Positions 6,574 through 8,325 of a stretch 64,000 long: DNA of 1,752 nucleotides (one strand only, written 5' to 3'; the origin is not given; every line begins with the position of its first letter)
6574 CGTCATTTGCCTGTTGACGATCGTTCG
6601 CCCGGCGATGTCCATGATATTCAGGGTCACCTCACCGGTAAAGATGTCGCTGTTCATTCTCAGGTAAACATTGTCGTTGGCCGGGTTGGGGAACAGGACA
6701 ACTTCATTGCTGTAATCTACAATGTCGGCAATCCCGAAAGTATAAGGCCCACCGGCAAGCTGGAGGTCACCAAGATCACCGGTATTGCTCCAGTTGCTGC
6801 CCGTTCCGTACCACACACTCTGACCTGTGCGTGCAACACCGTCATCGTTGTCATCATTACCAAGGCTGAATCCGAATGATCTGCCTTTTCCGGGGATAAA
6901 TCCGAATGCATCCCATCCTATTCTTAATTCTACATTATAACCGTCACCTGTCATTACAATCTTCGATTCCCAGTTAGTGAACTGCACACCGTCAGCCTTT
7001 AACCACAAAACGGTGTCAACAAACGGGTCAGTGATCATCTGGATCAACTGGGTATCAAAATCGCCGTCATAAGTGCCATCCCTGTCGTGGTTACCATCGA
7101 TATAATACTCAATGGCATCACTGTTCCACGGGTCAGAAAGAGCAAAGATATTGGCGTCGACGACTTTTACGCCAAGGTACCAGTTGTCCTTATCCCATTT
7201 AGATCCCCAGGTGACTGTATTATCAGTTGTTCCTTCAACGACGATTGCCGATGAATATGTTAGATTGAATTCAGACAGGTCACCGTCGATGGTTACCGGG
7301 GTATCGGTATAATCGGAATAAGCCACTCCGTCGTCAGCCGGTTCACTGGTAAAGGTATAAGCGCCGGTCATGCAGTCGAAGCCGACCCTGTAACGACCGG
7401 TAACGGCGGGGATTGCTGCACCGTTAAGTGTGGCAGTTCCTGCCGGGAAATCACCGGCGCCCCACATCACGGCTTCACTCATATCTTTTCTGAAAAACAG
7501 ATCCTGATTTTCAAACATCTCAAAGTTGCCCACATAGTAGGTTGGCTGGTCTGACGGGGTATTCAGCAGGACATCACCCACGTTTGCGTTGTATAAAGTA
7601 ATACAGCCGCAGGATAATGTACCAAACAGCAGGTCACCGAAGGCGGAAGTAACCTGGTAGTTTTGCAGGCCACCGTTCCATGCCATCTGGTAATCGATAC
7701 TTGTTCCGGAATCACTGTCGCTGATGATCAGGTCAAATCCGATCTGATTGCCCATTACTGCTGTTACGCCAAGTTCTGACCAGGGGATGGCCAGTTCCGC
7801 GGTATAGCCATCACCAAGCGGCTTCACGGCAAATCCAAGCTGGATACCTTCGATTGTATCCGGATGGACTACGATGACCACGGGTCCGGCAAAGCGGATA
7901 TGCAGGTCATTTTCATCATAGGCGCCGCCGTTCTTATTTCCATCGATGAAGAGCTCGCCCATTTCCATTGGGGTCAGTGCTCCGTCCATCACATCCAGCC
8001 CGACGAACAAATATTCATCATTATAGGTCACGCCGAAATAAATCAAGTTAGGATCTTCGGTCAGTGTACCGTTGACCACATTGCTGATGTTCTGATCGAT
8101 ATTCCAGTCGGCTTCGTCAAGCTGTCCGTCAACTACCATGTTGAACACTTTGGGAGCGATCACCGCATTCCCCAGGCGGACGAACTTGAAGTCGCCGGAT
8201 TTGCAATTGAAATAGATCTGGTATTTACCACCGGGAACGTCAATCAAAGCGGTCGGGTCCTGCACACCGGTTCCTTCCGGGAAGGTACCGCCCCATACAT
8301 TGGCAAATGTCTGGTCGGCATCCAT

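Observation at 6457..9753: T9SS-secreted, enzyme-free multivalent scaffold divergent from susCD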

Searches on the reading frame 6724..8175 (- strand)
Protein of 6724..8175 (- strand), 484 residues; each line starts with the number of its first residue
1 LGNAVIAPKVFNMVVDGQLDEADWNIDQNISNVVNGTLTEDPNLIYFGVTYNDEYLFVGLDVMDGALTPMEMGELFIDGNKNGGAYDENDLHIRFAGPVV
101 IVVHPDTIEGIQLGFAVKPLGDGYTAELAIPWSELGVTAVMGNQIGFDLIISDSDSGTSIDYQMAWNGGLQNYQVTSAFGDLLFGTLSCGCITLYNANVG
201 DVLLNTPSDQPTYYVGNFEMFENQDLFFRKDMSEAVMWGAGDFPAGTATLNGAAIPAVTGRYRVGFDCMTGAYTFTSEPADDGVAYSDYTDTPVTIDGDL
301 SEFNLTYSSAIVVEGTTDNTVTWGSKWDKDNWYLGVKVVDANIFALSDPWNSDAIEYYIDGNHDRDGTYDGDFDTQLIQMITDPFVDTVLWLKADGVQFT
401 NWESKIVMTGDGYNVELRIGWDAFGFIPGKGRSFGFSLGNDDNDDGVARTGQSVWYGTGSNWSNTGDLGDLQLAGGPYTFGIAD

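Call 45: find_homologous_proteins(query=window:6724-8175:-, max_evalue=0.001)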
Query seq(484 aa) (484 aa): 46 proteins with E <= 0.001 among 8000 candidates.
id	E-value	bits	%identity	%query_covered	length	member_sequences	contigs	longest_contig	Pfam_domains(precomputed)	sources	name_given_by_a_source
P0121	3.9e-208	710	65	100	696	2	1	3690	PF06452.17,PF18962.8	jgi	jgi:hypothetical protein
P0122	1.2e-206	706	63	100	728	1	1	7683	PF06452.17,PF18962.8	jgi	jgi:hypothetical protein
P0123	1.6e-202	692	61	100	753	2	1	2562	PF06452.17,PF18962.8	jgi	jgi:hypothetical protein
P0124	2.4e-196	672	62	38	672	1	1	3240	PF06452.17,PF18962.8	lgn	-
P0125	1.3e-181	623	58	100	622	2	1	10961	PF06452.17,PF18962.8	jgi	jgi:hypothetical protein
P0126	1.4e-179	616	56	100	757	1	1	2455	PF06452.17,PF18962.8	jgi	-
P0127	7.6e-178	611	66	85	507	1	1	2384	PF06452.17,PF18962.8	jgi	-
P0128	3.1e-175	602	57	100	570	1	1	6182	PF06452.17,PF18962.8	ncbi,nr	ncbi:MAG: T9SS type A sorting domain-containing protein, partial [Bacteroidales bacterium]|nr:T9SS t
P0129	1.9e-170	586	58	95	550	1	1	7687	PF06452.17,PF18962.8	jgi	-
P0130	4.6e-163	562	54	98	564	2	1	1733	PF06452.17,PF18962.8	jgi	jgi:hypothetical protein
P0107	1.8e-160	553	53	99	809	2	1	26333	PF06452.17,PF18962.8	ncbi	ncbi:MAG TPA: sugar-binding protein, partial [Bacteroidales bacterium]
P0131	4.6e-148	512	66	38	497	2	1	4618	PF14451.13,PF06452.17,PF18962.8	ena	-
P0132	3.9e-146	506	47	99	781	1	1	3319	PF06452.17,PF18962.8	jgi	jgi:hypothetical protein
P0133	6.2e-145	502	49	98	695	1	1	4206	PF06452.17,PF18962.8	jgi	jgi:hypothetical protein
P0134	3.9e-140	486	66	38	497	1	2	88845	PF06452.17,PF18962.8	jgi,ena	-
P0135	1.9e-134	467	64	38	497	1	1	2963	PF06452.17,PF18962.8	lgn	-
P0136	3.1e-133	463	62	38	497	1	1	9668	PF06452.17,PF18962.8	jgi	-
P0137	4.6e-133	463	49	98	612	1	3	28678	PF06452.17,PF18962.8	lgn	-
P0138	7.0e-131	456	64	38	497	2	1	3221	PF06452.17,PF18962.8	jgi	jgi:hypothetical protein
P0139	7.8e-131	455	63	66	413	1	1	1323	PF06452.17,PF18962.8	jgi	jgi:hypothetical protein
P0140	2.7e-129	450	63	38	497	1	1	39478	PF06452.17,PF18962.8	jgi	jgi:hypothetical protein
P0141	7.4e-114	399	58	65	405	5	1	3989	PF06452.17,PF18962.8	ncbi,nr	ncbi:MAG: T9SS type A sorting domain-containing protein, partial [Bacteroidales bacterium]|nr:T9SS t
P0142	9.0e-110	386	55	67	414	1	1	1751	PF06452.17,PF18962.8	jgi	jgi:hypothetical protein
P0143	5.5e-109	383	79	45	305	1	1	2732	PF06452.17,PF18962.8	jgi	-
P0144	5.7e-107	377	53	69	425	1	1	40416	PF06452.17,PF18962.8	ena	-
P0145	7.1e-96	340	58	57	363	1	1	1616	PF06452.17,PF18962.8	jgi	-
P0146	1.0e-91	326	59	52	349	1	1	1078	PF06452.17,PF18962.8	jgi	jgi:hypothetical protein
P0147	5.6e-89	317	64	43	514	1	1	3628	PF06452.17,PF18962.8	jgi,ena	-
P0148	1.4e-84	303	62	43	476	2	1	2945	PF06452.17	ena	-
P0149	4.1e-72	262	51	53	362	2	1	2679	PF06452.17,PF18962.8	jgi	jgi:hypothetical protein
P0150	2.4e-66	243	57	43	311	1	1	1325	PF06452.17,PF18962.8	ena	-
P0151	8.3e-59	218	56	38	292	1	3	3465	PF06452.17,PF18962.8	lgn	-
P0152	3.1e-57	213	49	46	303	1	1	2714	PF06452.17,PF18962.8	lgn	-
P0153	5.6e-57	212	54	38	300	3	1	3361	PF06452.17,PF18962.8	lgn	-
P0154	1.9e-55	207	52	38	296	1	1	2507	PF06452.17,PF18962.8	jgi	jgi:hypothetical protein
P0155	3.7e-55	206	55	38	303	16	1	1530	PF06452.17,PF18962.8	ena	-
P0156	3.6e-46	176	44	37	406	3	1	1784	PF06452.17,PF18962.8,PF11589.15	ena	-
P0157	3.6e-46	176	44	37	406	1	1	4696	PF06452.17,PF18962.8,PF11589.15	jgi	jgi:hypothetical protein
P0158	4.5e-38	149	33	83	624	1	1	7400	PF22352.3,PF06452.17,PF18962.8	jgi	jgi:hypothetical protein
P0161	7.6e-6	43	27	34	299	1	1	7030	PF06452.17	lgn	-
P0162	2.6e-5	41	30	36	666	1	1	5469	PF06452.17,PF05345.19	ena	-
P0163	2.9e-5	41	30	31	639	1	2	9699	PF07714.24,PF00069.32,PF06452.17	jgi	jgi:serine/threonine protein kinase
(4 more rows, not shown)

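Call 54: search_protein_families(library=pfam, proteins=[P0134, P0158], max_evalue=0.001)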
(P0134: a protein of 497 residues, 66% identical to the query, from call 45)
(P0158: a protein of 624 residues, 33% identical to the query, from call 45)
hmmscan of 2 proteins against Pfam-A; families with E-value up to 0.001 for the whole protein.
P0134 (497 aa): 3 families
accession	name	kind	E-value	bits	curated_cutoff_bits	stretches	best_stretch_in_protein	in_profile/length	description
PF06452.16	CBM9_1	-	9.1e-27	94.6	23.4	2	232-400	1-181/185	Carbohydrate family 9 binding domain-like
PF18962.6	Por_Secre_tail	-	1.1e-09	38.9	27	1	419-496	1-75/75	Secretion system C-terminal sorting domain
PF20037.4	DUF6440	-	0.00066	19.8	26.5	0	187-201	22-36/53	Family of unknown function (DUF6440)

P0158 (624 aa): 4 families
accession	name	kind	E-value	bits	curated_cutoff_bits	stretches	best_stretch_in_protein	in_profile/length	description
PF06452.16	CBM9_1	-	4.5e-80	268.3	23.4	2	57-239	1-182/185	Carbohydrate family 9 binding domain-like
PF22352.2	K319L-like_PKD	-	5.3e-19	68.5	27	1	254-335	1-84/84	K319L-like, PKD domain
PF18962.6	Por_Secre_tail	-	6.5e-10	39.6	27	1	553-623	2-75/75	Secretion system C-terminal sorting domain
PF17963.7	Big_9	-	0.00065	21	23.6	1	247-333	1-88/89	Bacterial Ig domain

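Call 58: predict_structure(alignment_id=A3)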
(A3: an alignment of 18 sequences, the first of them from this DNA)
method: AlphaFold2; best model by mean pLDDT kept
length: 484 residues; sequences in the alignment: 18
mean_pLDDT: 86.3   pTM: 0.68
mean pLDDT of the five models: 86.3, 85.1, 84.4, 84.2, 83.2
residues with pLDDT >= 90: 220; 70-90: 232; 50-70: 28; < 50: 4
segments of 3 or more residues with pLDDT < 50: none
pLDDT, mean of each block of 10 residues (from residue 1): 79 84 88 90 92 92 89 93 92 89 83 90 92 86 92 90 93 93 82 78 80 85 82 61 75 79 86 85 90 94 95 88 95 96 81 91 84 89 67 87 91 94 82 92 78 91 91 84 45
secondary structure, 60 per line:
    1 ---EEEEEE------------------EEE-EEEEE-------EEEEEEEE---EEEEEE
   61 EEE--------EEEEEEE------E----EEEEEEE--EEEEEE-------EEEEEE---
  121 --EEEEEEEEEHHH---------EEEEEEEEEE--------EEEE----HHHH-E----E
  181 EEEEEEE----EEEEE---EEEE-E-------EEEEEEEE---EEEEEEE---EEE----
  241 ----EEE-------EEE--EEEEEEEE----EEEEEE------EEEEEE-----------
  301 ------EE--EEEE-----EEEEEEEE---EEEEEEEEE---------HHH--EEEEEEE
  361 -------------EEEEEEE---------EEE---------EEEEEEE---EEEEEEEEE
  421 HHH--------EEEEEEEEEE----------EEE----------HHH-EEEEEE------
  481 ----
elements in order: E4-9 E28-30 E32-36 E44-51 E55-63 E72-78 E90-96 E99-104 E112-117 E123-131 E144-153 E162-165 H170-173 E180-187 E192-196 E200-203 E213-220 E224-230 E234-236 E245-247 E255-257 E260-267 E272-277 E284-289 E311-314 E320-327 E331-339 E354-360 E374-380 E390-392 E402-408 E412-420 E432-441 E452-454 E469-474
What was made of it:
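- On CBM9 (Pfam PF06452): AF2 pLDDT 86 (call 58).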

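Call 61: fold_search(model_id=the predicted structure, library=pdb)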
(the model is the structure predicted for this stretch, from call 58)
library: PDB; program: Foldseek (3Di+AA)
matches with E <= 10: 1267; with E <= 0.001: 12
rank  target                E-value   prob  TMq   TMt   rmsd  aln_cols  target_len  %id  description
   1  1i82_A                2.4e-11  1.00  0.33  0.81   2.6       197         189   20  FAMILY 9 CARBOHYDRATE-BINDING MODULE FROM THERMOTOGA MARITIMA XYLANASE 10A WITH CELLOBIOSE (released 2001-06-13)
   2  7nwn                  2.5e-11  1.00  0.34  0.81   2.2       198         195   22  A carbohydrate binding module family 9 (CBM9) from Caldicellulsiruptor kristjanssonii (released 2021-07-07)
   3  7nwo                  1.5e-10  1.00  0.34  0.83   2.3       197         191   22  A carbohydrate binding module family 9 (CBM9) from Caldicellulosiruptor kristjanssonii in complex with glucose (released 2021-07-07)
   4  4jpq_A                1.1e-05  1.00  0.29  0.59   5.0       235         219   11  Crystal structure of a putative carbohydrate-binding protein (BACUNI_03838) from Bacteroides uniformis ATCC 8492 at 2. (released 2013-04-17)
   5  4jpq_B                2.9e-05  1.00  0.27  0.55   5.6       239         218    9  Crystal structure of a putative carbohydrate-binding protein (BACUNI_03838) from Bacteroides uniformis ATCC 8492 at 2. (released 2013-04-17)
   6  2ivf_C                4.2e-05  1.00  0.24  0.47   7.8       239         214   10  Ethylbenzene dehydrogenase from Aromatoleum aromaticum (released 2006-09-14)
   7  7uwu_B                9.2e-05  0.97  0.22  0.18  21.7       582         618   10  Starch adherence system protein 6 (Sas6) (released 2023-06-14)
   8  4fe9_A                1.1e-04  0.95  0.18  0.20  21.3       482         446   10  Crystal Structure of SusF from Bacteroides thetaiotaomicron (released 2012-08-29)
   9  7uww_A                2.9e-04  0.93  0.22  0.18  21.7       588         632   10  Sas6 with alpha-cyclodextrin (released 2023-06-14)
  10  7uwu_A                3.2e-04  0.85  0.20  0.16  22.0       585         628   10  Starch adherence system protein 6 (Sas6) (released 2023-06-14)
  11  7uww_B                3.9e-04  0.91  0.22  0.18  21.7       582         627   10  Sas6 with alpha-cyclodextrin (released 2023-06-14)
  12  7b04_O                5.6e-04  1.00  0.28  0.44   6.8       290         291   10  Structure of Nitrite oxidoreductase (Nxr) from the anammox bacterium Kuenenia stuttgartiensis. (released 2021-07-14)
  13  7b04_C                1.1e-03  1.00  0.25  0.39   9.8       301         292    6  Structure of Nitrite oxidoreductase (Nxr) from the anammox bacterium Kuenenia stuttgartiensis. (released 2021-07-14)
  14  7uwv_A                1.6e-03  0.72  0.21  0.19  22.4       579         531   10  CBM74 from Ruminococcus bromii Sas6 with maltodecaose (released 2023-06-14)
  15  5f0m_B                4.2e-03  0.35  0.14  0.21  18.4       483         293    8  Structure of retromer VPS26-VPS35 subunits bound to SNX3 and DMT1 (SeMet labeled) (released 2016-12-07)
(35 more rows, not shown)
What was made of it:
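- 6724..7347 (-): CBM9-like domain b (aa 803-1010), with a complete Trp/Trp clamp (W876, W988). Foldseek to 1i82 gives E 2.4e-11, TMt 0.81 (call 61).
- On CBM9 (Pfam PF06452): Foldseek to 1i82 gives E 2.4e-11, TMt 0.81, rmsd 2.6; to 7nwn gives TMt 0.81, rmsd 2.2 (call 61).
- Closest known: CBM9 of Thermotoga maritima Xyn10A and Caldicellulosiruptor kristjanssonii Xyn10C-GE15A. Same: Same fold (TMt 0.81-0.83, call 61) and a PF06452 match.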

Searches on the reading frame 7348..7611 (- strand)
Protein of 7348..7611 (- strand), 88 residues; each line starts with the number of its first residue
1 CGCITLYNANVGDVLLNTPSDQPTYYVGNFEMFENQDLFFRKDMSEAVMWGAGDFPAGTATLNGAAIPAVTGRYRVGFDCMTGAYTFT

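Call 7: search_protein_families(library=pfam, proteins=[window:7348-7611:-], max_evalue=10)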
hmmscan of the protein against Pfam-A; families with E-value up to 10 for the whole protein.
seq(88 aa): 1 family
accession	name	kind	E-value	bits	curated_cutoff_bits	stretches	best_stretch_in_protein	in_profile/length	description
PF25667.1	ASFV_P17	-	0.25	11.9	27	1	4-44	57-96/117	African swine fever virus minor capsid protein p17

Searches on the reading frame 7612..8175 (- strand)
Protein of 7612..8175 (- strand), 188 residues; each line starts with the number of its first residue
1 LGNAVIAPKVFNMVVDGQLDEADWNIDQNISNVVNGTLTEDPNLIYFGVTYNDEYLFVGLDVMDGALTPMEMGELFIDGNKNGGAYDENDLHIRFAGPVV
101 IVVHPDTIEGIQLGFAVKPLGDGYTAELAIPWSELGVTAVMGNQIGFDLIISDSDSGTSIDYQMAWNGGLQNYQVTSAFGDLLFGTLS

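Call 7: search_protein_families(library=pfam, proteins=[window:7612-8175:-], max_evalue=10)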
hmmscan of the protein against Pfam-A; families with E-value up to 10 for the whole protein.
seq(188 aa): 1 family
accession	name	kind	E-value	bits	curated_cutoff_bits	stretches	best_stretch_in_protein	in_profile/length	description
PF06452.16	CBM9_1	-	3.3e-13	50.4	23.4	1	15-182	1-180/185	Carbohydrate family 9 binding domain-like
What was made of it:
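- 7612..8175 (-): CBM9-like domain a (aa 527-714). Its aromatic clamp is incomplete (M596/Y699). PF06452 E 3.3e-13 (call 7).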

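Call 30: search_solved_structures(query=window:7612-8175:-, max_evalue=10, show_alignments=3)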
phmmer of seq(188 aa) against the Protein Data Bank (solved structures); distinct sequences matched with E-value up to 10: 3.
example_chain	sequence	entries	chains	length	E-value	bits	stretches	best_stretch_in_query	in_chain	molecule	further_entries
1i82_A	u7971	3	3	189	1.4e-06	31.4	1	9-182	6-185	ENDO-1,4-BETA-XYLANASE A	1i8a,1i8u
7nwn_AAA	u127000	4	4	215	2e-05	27.6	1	12-181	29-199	Beta-xylanase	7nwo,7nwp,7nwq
4ya6_A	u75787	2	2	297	0.0024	20.8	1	11-48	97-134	C alpha-dehydrogenase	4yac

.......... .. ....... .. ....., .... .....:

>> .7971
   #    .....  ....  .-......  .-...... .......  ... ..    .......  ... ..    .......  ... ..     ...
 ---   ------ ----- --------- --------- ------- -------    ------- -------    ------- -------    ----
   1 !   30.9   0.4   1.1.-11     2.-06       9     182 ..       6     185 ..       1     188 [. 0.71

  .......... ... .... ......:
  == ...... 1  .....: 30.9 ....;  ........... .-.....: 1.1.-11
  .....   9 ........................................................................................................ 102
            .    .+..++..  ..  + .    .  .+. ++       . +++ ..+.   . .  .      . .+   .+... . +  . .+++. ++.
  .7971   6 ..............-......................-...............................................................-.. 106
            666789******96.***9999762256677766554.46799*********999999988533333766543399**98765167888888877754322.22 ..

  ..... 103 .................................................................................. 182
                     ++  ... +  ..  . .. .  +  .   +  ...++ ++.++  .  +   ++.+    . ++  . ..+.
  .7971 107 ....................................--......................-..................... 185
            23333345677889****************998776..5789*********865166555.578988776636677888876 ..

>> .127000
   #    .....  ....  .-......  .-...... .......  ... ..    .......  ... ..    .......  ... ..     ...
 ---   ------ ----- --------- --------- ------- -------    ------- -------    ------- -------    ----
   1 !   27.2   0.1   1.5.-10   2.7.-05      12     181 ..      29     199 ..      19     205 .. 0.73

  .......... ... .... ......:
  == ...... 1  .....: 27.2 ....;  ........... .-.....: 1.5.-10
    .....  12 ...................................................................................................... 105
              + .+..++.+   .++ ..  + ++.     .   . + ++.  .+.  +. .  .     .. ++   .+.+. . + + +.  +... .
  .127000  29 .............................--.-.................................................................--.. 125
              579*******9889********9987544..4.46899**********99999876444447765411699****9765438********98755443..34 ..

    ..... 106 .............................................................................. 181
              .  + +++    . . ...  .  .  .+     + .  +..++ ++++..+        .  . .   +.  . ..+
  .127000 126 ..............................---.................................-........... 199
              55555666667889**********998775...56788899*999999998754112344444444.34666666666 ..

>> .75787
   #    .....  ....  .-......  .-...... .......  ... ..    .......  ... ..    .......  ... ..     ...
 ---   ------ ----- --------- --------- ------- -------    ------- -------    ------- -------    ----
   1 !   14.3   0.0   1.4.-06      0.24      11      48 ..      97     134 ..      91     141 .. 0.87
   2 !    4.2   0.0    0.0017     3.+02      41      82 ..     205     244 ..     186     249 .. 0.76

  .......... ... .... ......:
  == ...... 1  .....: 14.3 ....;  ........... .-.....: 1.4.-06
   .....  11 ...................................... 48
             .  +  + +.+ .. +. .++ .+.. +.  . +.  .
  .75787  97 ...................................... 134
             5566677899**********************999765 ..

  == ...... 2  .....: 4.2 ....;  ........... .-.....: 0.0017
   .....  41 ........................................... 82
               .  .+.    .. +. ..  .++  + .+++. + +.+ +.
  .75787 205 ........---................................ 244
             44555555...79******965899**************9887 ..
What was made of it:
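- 7612..8175 (-): Alignment to 1i82 and 7nwn (call 30).
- On CBM9 (Pfam PF06452): CBM9a has M596/Y699 and so does not meet the feature (call 30).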
